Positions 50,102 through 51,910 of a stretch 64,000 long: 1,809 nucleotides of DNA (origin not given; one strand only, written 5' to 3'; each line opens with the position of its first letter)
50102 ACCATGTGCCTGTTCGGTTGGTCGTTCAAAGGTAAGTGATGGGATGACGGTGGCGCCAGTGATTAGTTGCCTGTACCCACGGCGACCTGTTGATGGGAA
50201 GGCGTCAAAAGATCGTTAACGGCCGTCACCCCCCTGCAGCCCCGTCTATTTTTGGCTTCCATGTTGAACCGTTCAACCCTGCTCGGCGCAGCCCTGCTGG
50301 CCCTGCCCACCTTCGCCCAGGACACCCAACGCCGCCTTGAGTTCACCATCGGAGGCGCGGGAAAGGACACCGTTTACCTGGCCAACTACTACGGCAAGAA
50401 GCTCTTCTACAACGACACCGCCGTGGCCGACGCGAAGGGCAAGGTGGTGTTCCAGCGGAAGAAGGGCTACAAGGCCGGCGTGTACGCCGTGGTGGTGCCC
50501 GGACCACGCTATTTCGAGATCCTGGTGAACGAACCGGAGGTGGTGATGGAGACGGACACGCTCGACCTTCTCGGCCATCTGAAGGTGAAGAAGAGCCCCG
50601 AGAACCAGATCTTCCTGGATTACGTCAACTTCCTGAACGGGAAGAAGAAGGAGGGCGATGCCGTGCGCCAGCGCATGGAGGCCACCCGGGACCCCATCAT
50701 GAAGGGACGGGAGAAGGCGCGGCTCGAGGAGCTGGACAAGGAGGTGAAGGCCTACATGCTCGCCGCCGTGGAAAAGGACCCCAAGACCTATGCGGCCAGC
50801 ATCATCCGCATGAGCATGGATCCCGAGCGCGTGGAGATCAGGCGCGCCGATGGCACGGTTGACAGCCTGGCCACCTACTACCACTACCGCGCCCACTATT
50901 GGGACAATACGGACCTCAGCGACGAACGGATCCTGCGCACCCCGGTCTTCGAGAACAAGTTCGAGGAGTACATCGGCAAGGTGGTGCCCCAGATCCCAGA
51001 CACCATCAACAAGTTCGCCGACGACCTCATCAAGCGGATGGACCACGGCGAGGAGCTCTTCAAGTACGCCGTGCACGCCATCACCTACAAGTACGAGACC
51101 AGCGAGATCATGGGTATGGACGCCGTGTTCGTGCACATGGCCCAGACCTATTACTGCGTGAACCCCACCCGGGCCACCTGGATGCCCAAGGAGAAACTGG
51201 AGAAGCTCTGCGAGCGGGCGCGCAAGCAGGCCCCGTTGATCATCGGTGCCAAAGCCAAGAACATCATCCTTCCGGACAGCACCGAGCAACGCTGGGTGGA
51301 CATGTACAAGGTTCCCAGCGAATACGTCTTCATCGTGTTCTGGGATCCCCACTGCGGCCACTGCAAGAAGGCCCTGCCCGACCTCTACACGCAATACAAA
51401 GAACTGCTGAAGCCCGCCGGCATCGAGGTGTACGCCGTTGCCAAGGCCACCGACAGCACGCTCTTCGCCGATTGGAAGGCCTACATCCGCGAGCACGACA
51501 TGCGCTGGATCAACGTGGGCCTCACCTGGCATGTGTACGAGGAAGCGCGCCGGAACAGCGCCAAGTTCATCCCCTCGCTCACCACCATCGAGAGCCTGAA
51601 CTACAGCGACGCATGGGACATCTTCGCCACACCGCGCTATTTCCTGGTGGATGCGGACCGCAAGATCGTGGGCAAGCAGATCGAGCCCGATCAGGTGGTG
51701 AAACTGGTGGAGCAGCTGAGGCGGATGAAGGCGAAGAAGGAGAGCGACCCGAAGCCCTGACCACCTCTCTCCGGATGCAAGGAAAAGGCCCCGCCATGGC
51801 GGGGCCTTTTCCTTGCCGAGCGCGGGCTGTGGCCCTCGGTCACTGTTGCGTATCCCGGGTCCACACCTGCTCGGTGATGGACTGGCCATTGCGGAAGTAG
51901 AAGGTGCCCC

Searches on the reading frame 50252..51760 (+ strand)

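Call 63: search_protein_families(library=pfam, proteins=[window:50252-51760:+], max_evalue=0.00001)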
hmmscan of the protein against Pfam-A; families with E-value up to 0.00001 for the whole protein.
window:50252-51760:+ (502 aa): 4 families
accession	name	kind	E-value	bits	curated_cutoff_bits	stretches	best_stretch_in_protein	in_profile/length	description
PF17127.10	DUF5106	-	3.1e-11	44.3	28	1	209-323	34-148/151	Domain of unknown function (DUF5106)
PF08534.16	Redoxin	-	3e-08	34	26.6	1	332-481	3-137/148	Redoxin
PF00578.27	AhpC-TSA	-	5.6e-08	33.2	26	1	331-473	1-122/124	AhpC/TSA family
PF13905.12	Thioredoxin_8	-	2.8e-06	28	27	0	357-424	2-65/94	Thioredoxin-like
